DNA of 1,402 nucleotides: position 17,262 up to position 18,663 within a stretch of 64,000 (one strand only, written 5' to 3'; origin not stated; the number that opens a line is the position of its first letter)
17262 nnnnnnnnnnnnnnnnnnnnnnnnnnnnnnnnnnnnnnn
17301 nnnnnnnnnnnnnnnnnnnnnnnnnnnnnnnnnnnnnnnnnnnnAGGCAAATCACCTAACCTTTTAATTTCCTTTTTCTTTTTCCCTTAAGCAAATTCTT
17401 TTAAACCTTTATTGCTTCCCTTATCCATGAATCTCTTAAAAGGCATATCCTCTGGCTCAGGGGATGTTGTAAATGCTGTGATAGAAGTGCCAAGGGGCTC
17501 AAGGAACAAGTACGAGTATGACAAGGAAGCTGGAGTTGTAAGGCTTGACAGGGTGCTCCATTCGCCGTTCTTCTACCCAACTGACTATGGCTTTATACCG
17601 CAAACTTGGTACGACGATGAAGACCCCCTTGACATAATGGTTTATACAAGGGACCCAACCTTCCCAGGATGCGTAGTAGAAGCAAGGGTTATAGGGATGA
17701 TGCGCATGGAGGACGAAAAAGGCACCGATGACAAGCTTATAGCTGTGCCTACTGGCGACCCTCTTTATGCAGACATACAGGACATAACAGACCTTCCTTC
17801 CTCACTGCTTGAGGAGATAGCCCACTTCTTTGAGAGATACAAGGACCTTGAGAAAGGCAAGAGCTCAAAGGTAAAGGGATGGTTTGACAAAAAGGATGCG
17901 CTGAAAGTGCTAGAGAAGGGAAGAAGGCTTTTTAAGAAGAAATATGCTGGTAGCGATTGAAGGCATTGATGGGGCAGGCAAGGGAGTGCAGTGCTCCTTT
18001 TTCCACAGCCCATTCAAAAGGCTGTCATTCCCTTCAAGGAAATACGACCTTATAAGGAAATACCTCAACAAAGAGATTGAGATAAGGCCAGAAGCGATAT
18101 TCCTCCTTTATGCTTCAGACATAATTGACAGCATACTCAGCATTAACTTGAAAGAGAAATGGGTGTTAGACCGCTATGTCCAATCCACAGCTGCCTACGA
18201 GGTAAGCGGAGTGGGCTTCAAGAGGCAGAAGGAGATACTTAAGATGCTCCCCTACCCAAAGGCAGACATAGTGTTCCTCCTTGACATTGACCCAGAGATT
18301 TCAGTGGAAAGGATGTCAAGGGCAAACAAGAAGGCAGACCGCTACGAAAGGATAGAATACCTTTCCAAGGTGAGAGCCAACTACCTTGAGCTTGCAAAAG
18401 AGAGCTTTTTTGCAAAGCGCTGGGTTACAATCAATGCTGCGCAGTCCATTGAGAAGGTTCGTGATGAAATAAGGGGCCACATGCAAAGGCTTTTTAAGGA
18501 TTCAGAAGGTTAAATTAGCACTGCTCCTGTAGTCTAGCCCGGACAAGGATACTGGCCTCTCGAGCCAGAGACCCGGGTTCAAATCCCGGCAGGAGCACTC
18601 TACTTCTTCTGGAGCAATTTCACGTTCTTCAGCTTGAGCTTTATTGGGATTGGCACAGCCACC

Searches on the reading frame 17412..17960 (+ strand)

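Call 8: search_protein_families(library=pfam, proteins=[window:17412-17960:+], max_evalue=0.01)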
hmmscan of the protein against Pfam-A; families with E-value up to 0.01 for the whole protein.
window:17412-17960:+ (182 aa): 1 family
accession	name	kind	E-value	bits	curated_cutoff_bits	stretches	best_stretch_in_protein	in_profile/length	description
PF00719.24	Pyrophosphatase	-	2.1e-62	209.9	23.5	1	22-172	1-150/153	Inorganic pyrophosphatase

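Call 9: search_protein_families(library=ncbifam, proteins=[window:17412-17960:+], max_evalue=0.01)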
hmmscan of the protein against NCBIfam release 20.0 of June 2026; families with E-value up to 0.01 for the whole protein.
window:17412-17960:+ (182 aa): 3 families
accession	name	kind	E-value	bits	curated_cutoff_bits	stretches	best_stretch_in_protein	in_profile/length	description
NF002317.0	PRK01250.1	equivalog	4.3e-56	189.5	200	1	17-175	13-174/176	inorganic diphosphatase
NF002578.0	PRK02230.1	equivalog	5.1e-44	149.9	246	1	20-176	6-162/185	inorganic pyrophosphatase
NF001886.0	PRK00642.1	equivalog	7.4e-34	117.2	247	2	69-179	93-206/208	inorganic pyrophosphatase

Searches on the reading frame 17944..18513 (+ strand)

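Call 8: search_protein_families(library=pfam, proteins=[window:17944-18513:+], max_evalue=0.01)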
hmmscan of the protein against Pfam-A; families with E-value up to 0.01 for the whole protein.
window:17944-18513:+ (189 aa): 2 families
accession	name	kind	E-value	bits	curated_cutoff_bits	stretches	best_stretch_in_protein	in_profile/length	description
PF02223.23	Thymidylate_kin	-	8.7e-28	97.7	27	1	5-176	1-185/185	Thymidylate kinase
PF00406.28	ADK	-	0.002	18.7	26.8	1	7-136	3-127/151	Adenylate kinase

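Call 9: search_protein_families(library=ncbifam, proteins=[window:17944-18513:+], max_evalue=0.01)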
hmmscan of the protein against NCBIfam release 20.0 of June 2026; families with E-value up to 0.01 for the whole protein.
window:17944-18513:+ (189 aa): 4 families
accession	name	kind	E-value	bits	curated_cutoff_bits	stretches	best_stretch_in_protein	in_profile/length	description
TIGR00041.1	DTMP_kinase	equivalog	6e-27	94.6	83.25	1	1-176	5-196/196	dTMP kinase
NF005923.0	PRK07933.1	equivalog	1.5e-12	47.4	193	1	1-177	1-208/213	dTMP kinase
TIGR01359.1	UMP_CMP_kin_fam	subfamily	0.00081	19.4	207.6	1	5-178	4-182/185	UMP-CMP kinase family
NF001379.0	PRK00279.1-1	equivalog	0.0079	15.6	268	0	3-125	3-121/216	adenylate kinase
